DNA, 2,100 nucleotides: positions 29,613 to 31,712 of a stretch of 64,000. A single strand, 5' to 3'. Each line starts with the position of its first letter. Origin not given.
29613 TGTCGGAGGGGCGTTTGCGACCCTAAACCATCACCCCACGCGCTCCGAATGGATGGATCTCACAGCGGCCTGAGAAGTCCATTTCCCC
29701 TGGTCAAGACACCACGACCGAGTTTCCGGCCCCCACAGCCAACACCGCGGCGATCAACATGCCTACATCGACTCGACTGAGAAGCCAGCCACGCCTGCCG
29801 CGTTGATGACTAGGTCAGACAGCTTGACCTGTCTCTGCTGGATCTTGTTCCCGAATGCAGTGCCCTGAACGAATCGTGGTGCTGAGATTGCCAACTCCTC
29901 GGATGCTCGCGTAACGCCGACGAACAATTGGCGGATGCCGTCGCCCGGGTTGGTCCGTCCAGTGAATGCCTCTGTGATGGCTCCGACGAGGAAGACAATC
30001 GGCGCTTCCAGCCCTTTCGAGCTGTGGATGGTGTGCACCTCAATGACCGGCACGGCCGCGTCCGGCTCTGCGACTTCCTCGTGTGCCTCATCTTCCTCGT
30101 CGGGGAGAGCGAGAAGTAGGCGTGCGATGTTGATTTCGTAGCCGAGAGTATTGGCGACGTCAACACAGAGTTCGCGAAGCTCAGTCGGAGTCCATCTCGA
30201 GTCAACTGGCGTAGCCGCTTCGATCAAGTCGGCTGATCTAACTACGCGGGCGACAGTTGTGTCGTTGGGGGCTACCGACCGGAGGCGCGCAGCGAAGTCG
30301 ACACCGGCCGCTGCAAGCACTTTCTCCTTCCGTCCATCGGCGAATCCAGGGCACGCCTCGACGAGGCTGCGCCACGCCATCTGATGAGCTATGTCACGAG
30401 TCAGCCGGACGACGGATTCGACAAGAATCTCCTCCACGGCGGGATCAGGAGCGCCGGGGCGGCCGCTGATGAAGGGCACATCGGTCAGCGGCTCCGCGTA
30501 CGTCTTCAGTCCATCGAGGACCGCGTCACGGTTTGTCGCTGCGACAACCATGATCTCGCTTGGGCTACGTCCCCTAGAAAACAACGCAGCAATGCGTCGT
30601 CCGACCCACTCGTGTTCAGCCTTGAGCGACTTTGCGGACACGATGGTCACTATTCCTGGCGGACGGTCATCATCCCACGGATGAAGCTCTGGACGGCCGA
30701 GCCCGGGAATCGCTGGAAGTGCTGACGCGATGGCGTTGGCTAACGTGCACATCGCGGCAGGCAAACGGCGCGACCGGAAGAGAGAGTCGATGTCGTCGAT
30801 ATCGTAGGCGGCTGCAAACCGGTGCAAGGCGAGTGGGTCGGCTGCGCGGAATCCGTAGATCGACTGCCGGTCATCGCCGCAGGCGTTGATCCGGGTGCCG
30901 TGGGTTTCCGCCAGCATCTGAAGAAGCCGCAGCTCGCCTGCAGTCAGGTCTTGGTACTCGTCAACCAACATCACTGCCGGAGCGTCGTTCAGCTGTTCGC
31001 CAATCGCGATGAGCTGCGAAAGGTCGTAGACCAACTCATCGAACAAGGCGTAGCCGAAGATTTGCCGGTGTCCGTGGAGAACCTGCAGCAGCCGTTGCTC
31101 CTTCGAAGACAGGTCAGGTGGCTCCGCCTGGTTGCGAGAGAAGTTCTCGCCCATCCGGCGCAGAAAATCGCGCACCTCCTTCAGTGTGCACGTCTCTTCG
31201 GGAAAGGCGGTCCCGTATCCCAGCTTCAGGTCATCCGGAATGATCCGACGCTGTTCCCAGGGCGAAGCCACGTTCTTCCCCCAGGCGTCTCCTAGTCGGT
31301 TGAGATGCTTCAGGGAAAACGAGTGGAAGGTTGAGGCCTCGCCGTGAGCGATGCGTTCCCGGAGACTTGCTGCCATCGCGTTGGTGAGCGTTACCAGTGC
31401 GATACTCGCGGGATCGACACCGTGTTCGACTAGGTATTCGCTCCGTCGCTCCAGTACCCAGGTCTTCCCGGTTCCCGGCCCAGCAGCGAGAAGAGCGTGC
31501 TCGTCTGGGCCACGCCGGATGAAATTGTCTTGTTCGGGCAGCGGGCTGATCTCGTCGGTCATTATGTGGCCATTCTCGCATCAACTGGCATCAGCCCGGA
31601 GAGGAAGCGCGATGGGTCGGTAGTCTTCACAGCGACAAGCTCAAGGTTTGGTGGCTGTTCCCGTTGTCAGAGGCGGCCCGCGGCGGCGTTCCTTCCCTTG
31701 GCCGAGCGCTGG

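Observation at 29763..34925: Divergent pair: UvrD-like SF1 helicase and a 1008-aa Mrr-nuclease/NACHT STAND NTPase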

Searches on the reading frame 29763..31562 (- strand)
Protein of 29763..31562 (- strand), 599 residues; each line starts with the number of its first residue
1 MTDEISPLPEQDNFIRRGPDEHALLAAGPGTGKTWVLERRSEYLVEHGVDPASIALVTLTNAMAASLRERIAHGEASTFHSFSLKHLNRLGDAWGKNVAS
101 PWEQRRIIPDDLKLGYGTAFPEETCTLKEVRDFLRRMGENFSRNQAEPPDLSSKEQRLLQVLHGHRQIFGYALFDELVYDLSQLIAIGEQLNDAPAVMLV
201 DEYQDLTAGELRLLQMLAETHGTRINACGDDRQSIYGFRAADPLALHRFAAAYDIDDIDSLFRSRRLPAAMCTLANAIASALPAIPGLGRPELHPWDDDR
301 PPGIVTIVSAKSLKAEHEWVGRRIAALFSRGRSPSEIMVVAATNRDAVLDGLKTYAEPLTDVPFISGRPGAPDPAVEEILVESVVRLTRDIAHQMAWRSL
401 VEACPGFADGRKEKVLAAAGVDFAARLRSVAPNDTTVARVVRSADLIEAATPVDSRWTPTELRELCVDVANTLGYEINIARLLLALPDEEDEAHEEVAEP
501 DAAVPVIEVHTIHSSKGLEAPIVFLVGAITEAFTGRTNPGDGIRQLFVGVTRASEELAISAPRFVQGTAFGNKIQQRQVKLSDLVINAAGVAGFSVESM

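Call 5: search_protein_families(library=pfam, proteins=[window:29763-31562:-], max_evalue=0.1)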
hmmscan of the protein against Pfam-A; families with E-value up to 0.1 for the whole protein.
window:29763-31562:- (599 aa): 8 families
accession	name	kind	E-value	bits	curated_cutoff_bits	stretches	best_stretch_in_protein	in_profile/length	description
PF00580.27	UvrD-helicase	-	7.1e-33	114.9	23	1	10-252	4-269/271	UvrD/REP helicase N-terminal domain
PF13245.12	AAA_19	-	4.6e-19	69.4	25.1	1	21-239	12-134/134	AAA domain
PF13361.12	UvrD_C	-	3.6e-09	36.9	25.6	1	502-561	284-347/350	UvrD-like helicase C-terminal domain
PF13604.12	AAA_30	-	6.6e-09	36.2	27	2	19-87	17-81/191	AAA domain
PF13538.12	UvrD_C_2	-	1e-08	35.3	27.4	1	509-559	4-51/52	UvrD-like helicase C-terminal domain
PF13401.12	AAA_22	-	1.7e-05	25.6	27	1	22-73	7-56/130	AAA domain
PF01443.25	Viral_helicase1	-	0.00031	21.1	21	1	196-250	61-113/228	Viral superfamily 1 RNA helicase core domain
PF13191.12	AAA_16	-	0.0022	18.9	32.6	1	18-222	22-160/167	AAA ATPase domain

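Call 6: search_protein_families(library=padloc, proteins=[window:29763-31562:-], max_evalue=0.1)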
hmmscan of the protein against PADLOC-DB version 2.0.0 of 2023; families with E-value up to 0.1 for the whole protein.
window:29763-31562:- (599 aa): 46 families (the best 25 are shown)
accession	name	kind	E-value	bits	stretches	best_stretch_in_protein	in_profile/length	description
PDLC00103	GajB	-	7.3e-30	102.4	1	20-567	28-582/612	UrvD helicase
PDLC00117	GajB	-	1.4e-29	101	3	197-259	221-283/604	UrvD helicase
PDLC03802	RTasHel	-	2.6e-27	94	2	24-349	22-330/675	DRT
PDLC00114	GajB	-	2.6e-26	90.4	2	18-345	18-362/635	UrvD helicase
PDLC00112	GajB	-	2e-22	77.5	3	178-278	195-294/581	UrvD helicase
PDLC00132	GajB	-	5.6e-22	76.1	3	198-278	218-298/625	UrvD helicase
PDLC00136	GajB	-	1.5e-19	68.3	3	189-280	201-290/570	UrvD helicase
PDLC00129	GajB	-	3.8e-19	66.7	2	197-258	229-289/594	UrvD helicase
PDLC00144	GajB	-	5.5e-17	59.5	3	197-344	163-305/559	UrvD helicase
PDLC00119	GajB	-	1e-16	59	3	198-250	222-273/565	UrvD helicase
PDLC00122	GajB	-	2.4e-16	57.8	3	198-250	166-218/502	UrvD helicase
PDLC00130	GajB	-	4e-16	56.4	2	186-290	197-301/589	UrvD helicase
PDLC00149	GajB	-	4.7e-15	53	3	2-74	2-72/577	UrvD helicase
PDLC00108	GajB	-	8e-15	52.7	2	196-259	60-123/445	UrvD helicase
PDLC00142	GajB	-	4.2e-14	49.8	2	197-258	218-278/583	UrvD helicase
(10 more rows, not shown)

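Call 7: search_protein_families(library=ncbifam, proteins=[window:29763-31562:-], max_evalue=0.1)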
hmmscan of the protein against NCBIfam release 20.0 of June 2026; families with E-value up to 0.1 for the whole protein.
window:29763-31562:- (599 aa): 15 families
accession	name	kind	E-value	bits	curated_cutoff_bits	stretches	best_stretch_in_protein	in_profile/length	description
NF008743.0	PRK11773.1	equivalog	2.8e-24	85.5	965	3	197-344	216-357/720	DNA helicase II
TIGR01074.1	rep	equivalog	3.4e-24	85.1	951.45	2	23-273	17-284/668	DNA helicase Rep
TIGR01073.1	pcrA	equivalog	7e-23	80.9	911.2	3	198-255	213-269/725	DNA helicase PcrA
TIGR01075.1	uvrD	equivalog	4.6e-22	78.1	1144.45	3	197-280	211-293/715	DNA helicase II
TIGR02785.1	addA_Gpos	equivalog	1.1e-18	66.6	707.65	3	198-244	392-440/1234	helicase-exonuclease AddAB subunit AddA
TIGR02784.1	addA_alphas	equivalog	2e-16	59.6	860.75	3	19-72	9-62/1138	double-strand break repair helicase AddA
NF008276.0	PRK11054.1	equivalog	7.9e-16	57.7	543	2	198-277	434-514/684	DNA helicase IV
NF008172.0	PRK10919.1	equivalog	7.9e-16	57.4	1168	3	196-248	209-260/673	DNA helicase Rep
TIGR00609.1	recB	equivalog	1.3e-15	56.6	696.05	3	488-529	709-750/1175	exodeoxyribonuclease V subunit beta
NF010485.0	PRK13909.1-2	equivalog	7.8e-11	40.9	650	2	198-347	335-484/909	RecB-like helicase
NF010487.0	PRK13909.1-4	equivalog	2.2e-06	26.2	759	1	24-72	8-56/924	RecB-like helicase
NF041254.1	motor_HelR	exception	4.4e-06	25.2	750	1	10-45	191-226/706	RNA polymerase recycling motor ATPase HelR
NF008128.0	PRK10876.1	equivalog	5.1e-06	24.4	1697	1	196-245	379-429/1181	exodeoxyribonuclease V subunit beta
NF010484.0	PRK13909.1-1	equivalog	0.027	12.2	1074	0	25-72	10-57/945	RecB-like helicase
TIGR01448.2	helicase_RecD2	equivalog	0.061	11.4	500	0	23-81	334-388/713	SF1B family DNA helicase RecD2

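Call 17: find_homologous_proteins(query=window:29763-31562:-)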
Query window:29763-31562:- (599 aa): 337 proteins with E <= 0.001 among 8000 candidates; the best 120 are listed.
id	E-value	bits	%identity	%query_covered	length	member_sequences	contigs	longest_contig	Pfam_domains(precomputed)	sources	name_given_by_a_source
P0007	0.0e+0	1340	100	100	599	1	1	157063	PF13538.13,PF13604.13,PF13361.13,PF13245.13,PF13401.13,PF00580.28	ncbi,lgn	-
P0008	4.2e-235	800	62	99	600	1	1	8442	PF13538.13,PF01443.25,PF13361.13,PF13245.13,PF00580.28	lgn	-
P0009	5.8e-168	578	50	97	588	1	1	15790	PF13538.13,PF01443.25,PF13604.13,PF13361.13,PF13245.13,PF00580.28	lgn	-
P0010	8.9e-159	548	48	98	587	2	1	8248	PF13538.13,PF01443.25,PF13604.13,PF13361.13,PF13245.13,PF00580.28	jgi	-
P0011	3.6e-150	520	47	98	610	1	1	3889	PF13538.13,PF13604.13,PF13361.13,PF13245.13,PF00580.28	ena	-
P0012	5.9e-146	506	44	100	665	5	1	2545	PF13538.13,PF01443.25,PF13604.13,PF13245.13,PF00580.28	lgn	-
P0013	9.3e-146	505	50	81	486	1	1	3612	PF13538.13,PF01443.25,PF00580.28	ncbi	-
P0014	8.5e-145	502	46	100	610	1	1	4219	PF13361.13,PF13245.13,PF00580.28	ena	-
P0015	1.8e-143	498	45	98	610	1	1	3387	PF13538.13,PF13361.13,PF13245.13,PF00580.28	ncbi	-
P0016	1.9e-142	494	46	99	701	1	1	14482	PF01443.25,PF13604.13,PF13245.13,PF00580.28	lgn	-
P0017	2.8e-141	490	45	98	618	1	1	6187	PF13538.13,PF13361.13,PF13245.13,PF00580.28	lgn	-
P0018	2.9e-141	490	46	99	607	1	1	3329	PF13538.13,PF01443.25,PF13604.13,PF13361.13,PF13245.13,PF00580.28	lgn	-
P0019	3.6e-141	490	43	99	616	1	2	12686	PF13538.13,PF13361.13,PF13245.13,PF00580.28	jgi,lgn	jgi:DNA helicase-2/ATP-dependent DNA helicase PcrA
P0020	4.0e-141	490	44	99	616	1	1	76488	PF13538.13,PF13361.13,PF13245.13,PF00580.28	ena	-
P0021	1.3e-140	488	44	98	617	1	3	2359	PF13361.13,PF13245.13,PF00580.28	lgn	-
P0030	3.2e-138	480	44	99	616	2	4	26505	PF13361.13,PF13245.13,PF00580.28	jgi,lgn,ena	jgi:superfamily I DNA/RNA helicase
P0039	3.7e-129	450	42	99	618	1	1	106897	PF13361.13,PF13245.13,PF00580.28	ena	-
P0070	2.6e-100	355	37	100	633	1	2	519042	PF13538.13,PF01443.25,PF13604.13,PF13361.13,PF13245.13,PF00580.28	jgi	jgi:DNA helicase-2/ATP-dependent DNA helicase PcrA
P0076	3.5e-84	302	39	78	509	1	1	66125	PF13538.13,PF13361.13,PF00580.28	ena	-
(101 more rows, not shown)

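Call 18: find_encoding_contigs(protein=P0008, flank=8000, max_places=3)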
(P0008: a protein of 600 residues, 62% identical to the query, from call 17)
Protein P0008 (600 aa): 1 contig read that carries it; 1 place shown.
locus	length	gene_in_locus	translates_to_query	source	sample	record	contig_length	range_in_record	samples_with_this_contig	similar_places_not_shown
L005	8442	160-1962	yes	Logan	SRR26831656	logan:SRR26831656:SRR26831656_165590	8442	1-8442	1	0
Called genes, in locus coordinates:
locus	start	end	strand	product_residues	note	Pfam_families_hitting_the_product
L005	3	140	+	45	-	?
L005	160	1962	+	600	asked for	PF00580:UvrD-helicase, PF13245:AAA_19, PF01443:Viral_helicase1 (faint), PF13361:UvrD_C, PF13538:UvrD_C_2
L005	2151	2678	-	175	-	PF13676:TIR_2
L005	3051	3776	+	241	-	PF08986:DUF1889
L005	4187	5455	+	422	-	-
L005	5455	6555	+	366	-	-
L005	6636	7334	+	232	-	-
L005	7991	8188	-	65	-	PF01527:HTH_Tnp_1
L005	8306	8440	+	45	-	?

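Call 19: find_encoding_contigs(protein=P0009, flank=8000, max_places=3)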
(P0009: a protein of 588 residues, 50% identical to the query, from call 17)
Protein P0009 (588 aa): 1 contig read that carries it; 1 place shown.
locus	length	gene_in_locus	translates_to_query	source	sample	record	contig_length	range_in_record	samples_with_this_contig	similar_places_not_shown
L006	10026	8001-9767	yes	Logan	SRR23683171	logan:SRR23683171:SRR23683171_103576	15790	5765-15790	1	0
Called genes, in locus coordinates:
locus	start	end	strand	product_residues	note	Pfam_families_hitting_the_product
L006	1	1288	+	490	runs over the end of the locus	PF00246:Peptidase_M14, PF24827:AstE_AspA_cat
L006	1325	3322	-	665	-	PF01757:Acyl_transf_3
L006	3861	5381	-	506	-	-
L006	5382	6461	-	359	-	PF00145:DNA_methylase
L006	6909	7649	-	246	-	PF13643:DUF4145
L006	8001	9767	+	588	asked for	PF00580:UvrD-helicase, PF13245:AAA_19, PF13604:AAA_30 (faint), PF01443:Viral_helicase1 (faint), PF13361:UvrD_C, PF13538:UvrD_C_2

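Call 20: find_encoding_contigs(protein=P0020, flank=8000, max_places=3)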
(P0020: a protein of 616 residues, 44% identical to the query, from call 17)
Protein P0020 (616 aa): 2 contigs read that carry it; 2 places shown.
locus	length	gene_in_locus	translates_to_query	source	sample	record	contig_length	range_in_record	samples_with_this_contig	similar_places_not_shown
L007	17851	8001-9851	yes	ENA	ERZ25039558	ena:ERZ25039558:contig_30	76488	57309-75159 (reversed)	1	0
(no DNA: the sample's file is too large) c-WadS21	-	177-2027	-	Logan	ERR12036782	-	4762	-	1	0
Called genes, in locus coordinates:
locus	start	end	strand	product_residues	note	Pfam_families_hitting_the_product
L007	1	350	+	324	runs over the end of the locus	PF00069:Pkinase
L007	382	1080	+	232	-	-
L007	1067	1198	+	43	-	-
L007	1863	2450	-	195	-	-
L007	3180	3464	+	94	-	-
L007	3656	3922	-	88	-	-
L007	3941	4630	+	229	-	-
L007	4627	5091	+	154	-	-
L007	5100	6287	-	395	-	-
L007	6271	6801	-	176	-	PF04542:Sigma70_r2, PF08281:Sigma70_r4_2, PF04545:Sigma70_r4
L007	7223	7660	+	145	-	-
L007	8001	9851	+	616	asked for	PF00580:UvrD-helicase, PF13245:AAA_19, PF13361:UvrD_C, PF13538:UvrD_C_2 (weak)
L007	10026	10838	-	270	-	PF18928:DUF5677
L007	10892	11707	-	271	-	-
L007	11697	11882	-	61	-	-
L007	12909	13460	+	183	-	PF08281:Sigma70_r4_2 (weak), PF12680:SnoaL_2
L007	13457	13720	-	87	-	-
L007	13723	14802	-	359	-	PF14870:PSII_BNR (faint), PF25852:DUF6242_C (faint), PF02012:BNR (faint), PF15902:Sortilin-Vps10 (faint)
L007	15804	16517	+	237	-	PF00512:HisKA, PF02518:HATPase_c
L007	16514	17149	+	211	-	PF04542:Sigma70_r2, PF08281:Sigma70_r4_2, PF04545:Sigma70_r4 (weak)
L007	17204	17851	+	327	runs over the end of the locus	-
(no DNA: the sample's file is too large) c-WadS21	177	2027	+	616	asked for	PF00580:UvrD-helicase, PF13245:AAA_19, PF13361:UvrD_C, PF13538:UvrD_C_2 (weak)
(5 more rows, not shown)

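Call 23: find_related_loci(query=A1, collection=genome_contigs, flank=8000)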
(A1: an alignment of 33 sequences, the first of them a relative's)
Query A1 (599 aa) in genome_contigs; peptide patterns used: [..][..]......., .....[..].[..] (x = any residue, [..] = any of these).
133 stretches matched a pattern; 43 encode a relative of the query (tblastn E <= 1e-3); 43 distinct loci.
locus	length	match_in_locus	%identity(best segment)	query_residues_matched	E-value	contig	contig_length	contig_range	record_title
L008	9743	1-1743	44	28-598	2e-130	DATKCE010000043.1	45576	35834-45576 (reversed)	MAG TPA_asm: Acidimicrobiia bacterium isolate SMAG_U14438 k141_2537663, whole genome shotgun sequence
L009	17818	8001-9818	40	7-599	2e-128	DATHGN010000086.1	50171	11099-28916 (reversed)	MAG TPA_asm: Gaiellaceae bacterium isolate SMAG_U12475 k141_455926, whole genome shotgun sequence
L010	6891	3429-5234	38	7-597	3e-99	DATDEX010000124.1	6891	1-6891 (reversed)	MAG TPA_asm: Candidatus Eisenbacteria bacterium isolate SMAG_U211 k141_720375, whole genome shotgun sequence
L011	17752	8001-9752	30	3-565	2e-61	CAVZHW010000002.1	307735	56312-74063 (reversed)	MAG: uncultured Chloroflexia bacterium isolate MFD02416.bin.2.200 genome assembly, contig: contig_37790, whole genome sh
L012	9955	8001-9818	32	8-597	4e-61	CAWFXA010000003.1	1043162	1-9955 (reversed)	MAG: uncultured Chloroflexia bacterium isolate MFD06742.bin.1.113 genome assembly, contig: contig_8774, whole genome sho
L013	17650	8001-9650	25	25-559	1e-22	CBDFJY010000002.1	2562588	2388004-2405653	MAG: Acidimicrobiia bacterium isolate 9841b5da-bbbc-437b-8723-ee48c5b8baba genome assembly, contig: contig_2, whole geno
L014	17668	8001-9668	24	25-566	5e-22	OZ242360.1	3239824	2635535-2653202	MAG: Chloroflexota bacterium isolate 96c89a91-56bf-49b9-8890-dc7aad1d8409 genome assembly, chromosome: 1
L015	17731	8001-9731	23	25-580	1e-21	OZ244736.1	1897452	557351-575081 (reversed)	MAG: Dehalococcoidia bacterium isolate 0c2fdd25-49b8-4d48-8c84-d33287bfe51c genome assembly, chromosome: 1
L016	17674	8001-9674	30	25-566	8e-21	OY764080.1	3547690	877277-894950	MAG: Chloroflexota bacterium isolate a04a8705-9522-4335-bb9c-b9bb47e5c42e genome assembly, chromosome: 1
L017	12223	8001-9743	26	25-591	2e-20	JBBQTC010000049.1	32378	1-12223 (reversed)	MAG: Acidimicrobiales bacterium isolate Co_metawrap_1803 Cmw_1803_k141_29705709_length_32378_cov_10.9986, whole genome s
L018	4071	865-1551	32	25-261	8e-20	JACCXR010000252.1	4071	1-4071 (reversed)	MAG: Euzebyaceae bacterium isolate MGR_bin183 SD2897-2912_k127_111290, whole genome shotgun sequence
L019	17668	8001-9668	25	25-565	1e-18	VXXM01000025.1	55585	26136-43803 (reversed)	MAG: Acidimicrobiia bacterium isolate SB0668_bin_6 NODE_285_length_55585_cov_23.663983, whole genome shotgun sequence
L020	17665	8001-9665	28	27-566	2e-17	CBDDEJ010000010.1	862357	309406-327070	MAG: Dehalococcoidia bacterium isolate 49c8d7ff-4838-46bf-a9ef-c42a27772ead genome assembly, contig: contig_10, whole ge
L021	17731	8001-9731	29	25-590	4e-17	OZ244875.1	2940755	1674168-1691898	MAG: Phototrophicaceae bacterium isolate 8aaf9c89-b637-4e7e-ac2d-c8c55a6faeb7 genome assembly, chromosome: 2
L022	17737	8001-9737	28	25-578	3e-17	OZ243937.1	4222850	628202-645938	MAG: Phototrophicaceae bacterium isolate 2ebdfeec-e8d2-4ffe-80f1-f60856b30c27 genome assembly, chromosome: 1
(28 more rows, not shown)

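Call 26: search_protein_families(library=pfam, proteins=[L008:2031-2657:+, L008:2948-4183:+, L009:7257-7658:+, L009:9943-10737:+, L009:10922-11740:-, L010:2149-3300:+, L010:5609-6289:+, L011:7204-7869:+, L011:10029-10778:-, L012:6754-8001:+], max_evalue=0.01)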
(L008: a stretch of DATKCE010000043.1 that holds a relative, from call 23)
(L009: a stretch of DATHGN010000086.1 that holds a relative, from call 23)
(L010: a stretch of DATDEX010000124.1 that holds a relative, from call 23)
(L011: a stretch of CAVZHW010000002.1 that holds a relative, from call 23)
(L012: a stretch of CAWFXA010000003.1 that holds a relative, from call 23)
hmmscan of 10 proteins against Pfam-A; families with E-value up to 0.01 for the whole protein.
L008:2031-2657:+ (208 aa): 3 families
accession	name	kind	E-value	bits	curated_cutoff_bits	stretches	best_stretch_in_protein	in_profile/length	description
PF02810.21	SEC-C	-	3.3e-09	36.9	20.4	1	183-200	1-18/19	SEC-C motif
PF12072.13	RNase_Y_N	-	7.8e-05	22.6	32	1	103-167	70-134/201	RNase Y N-terminal region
PF14362.11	DUF4407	-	0.0071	16.1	31.3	1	91-179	128-217/297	Domain of unknown function (DUF4407)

L008:2948-4183:+ (411 aa): 3 families
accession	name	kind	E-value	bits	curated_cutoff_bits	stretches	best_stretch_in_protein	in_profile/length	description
PF00589.27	Phage_integrase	-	5.8e-21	75.5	27.1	1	166-342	2-169/172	Phage integrase family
PF14659.12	Phage_int_SAM_3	-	2.1e-10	41.1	22.6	1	62-116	2-57/58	Phage integrase, N-terminal SAM-like domain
PF22022.2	Phage_int_M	-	0.00028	21.5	27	1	62-151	1-90/96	Phage integrase central domain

L009:7257-7658:+ (133 aa): 2 families
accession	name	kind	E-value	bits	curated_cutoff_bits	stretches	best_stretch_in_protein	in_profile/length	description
PF13456.12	RVT_3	-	3.7e-20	72.5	21.6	1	7-128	2-123/123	Reverse transcriptase-like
PF00075.30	RNase_H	-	7.1e-11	42.9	25.8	1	4-128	5-139/141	RNase H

L009:9943-10737:+ (264 aa): 14 families
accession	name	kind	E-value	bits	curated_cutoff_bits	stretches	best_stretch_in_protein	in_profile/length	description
PF08241.18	Methyltransf_11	-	2.1e-22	80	21.2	1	57-156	1-95/95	Methyltransferase domain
PF13649.12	Methyltransf_25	-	1.8e-20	73.8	27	1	57-151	2-96/97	Methyltransferase domain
PF13847.12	Methyltransf_31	-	6.3e-20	71.8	27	1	52-164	3-117/145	Methyltransferase domain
PF13489.12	Methyltransf_23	-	2e-15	57.3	27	1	50-200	20-162/164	Methyltransferase domain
PF08242.18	Methyltransf_12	-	7.3e-15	55.9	30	1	57-153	1-97/98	Methyltransferase domain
PF02353.26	CMAS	-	4.3e-12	46.3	27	1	44-248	54-261/273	Mycolic acid cyclopropane synthetase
PF01209.24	Ubie_methyltran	-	4.7e-10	39.6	20.1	1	52-156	47-151/233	ubiE/COQ5 methyltransferase family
PF07021.18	MetW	-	7.3e-07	29.4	21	1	51-148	12-102/193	Methionine biosynthesis protein MetW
PF08003.17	Methyltransf_9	-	6.1e-05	22.6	23.8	1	52-202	115-265/315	Protein of unknown function (DUF1698)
PF01135.25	PCMT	-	0.00037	20.8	20.3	1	44-98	65-121/210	Protein-L-isoaspartate(D-aspartate) O-methyltransferase (PCMT)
PF24675.1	NpmA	-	0.0034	17.1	60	0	55-93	26-65/214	16S rRNA (adenine(1408)-N(1))-methyltransferase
PF13578.12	Methyltransf_24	-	0.0043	18.3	26.3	1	60-158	4-104/105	Methyltransferase domain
PF05175.20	MTS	-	0.0047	17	23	1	52-127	31-104/170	Methyltransferase small domain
PF09445.16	Methyltransf_15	-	0.0063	16.6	22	0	55-112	3-59/165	RNA cap guanine-N2 methyltransferase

L009:10922-11740:- (272 aa): 1 family
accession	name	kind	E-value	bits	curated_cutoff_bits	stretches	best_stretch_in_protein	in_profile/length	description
PF00589.27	Phage_integrase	-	7e-23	81.7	27.1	1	45-233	2-169/172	Phage integrase family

L010:2149-3300:+ (383 aa): 4 families
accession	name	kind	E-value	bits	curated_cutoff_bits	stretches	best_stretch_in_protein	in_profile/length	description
PF06114.19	Peptidase_M78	-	1.8e-21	76.6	22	1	178-292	2-122/123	IrrE N-terminal-like domain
PF01381.28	HTH_3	-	7.2e-13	48.8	23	1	31-81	4-54/55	Helix-turn-helix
PF13560.12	HTH_31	-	4e-11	43.5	27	1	27-79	5-58/64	Helix-turn-helix domain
PF12844.13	HTH_19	-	9.6e-05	22.7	30.2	1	27-79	3-55/64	Helix-turn-helix domain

L010:5609-6289:+ (226 aa): 0 families

L011:7204-7869:+ (221 aa): 0 families

L011:10029-10778:- (249 aa): 0 families

L012:6754-8001:+ (415 aa): 2 families
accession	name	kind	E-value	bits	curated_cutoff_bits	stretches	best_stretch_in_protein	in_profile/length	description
PF00589.27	Phage_integrase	-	2.1e-11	44.4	27.1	1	143-215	7-86/172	Phage integrase family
PF02899.23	Phage_int_SAM_1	-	0.0013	19.4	22.3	0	46-114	11-81/83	Phage integrase, N-terminal SAM-like domain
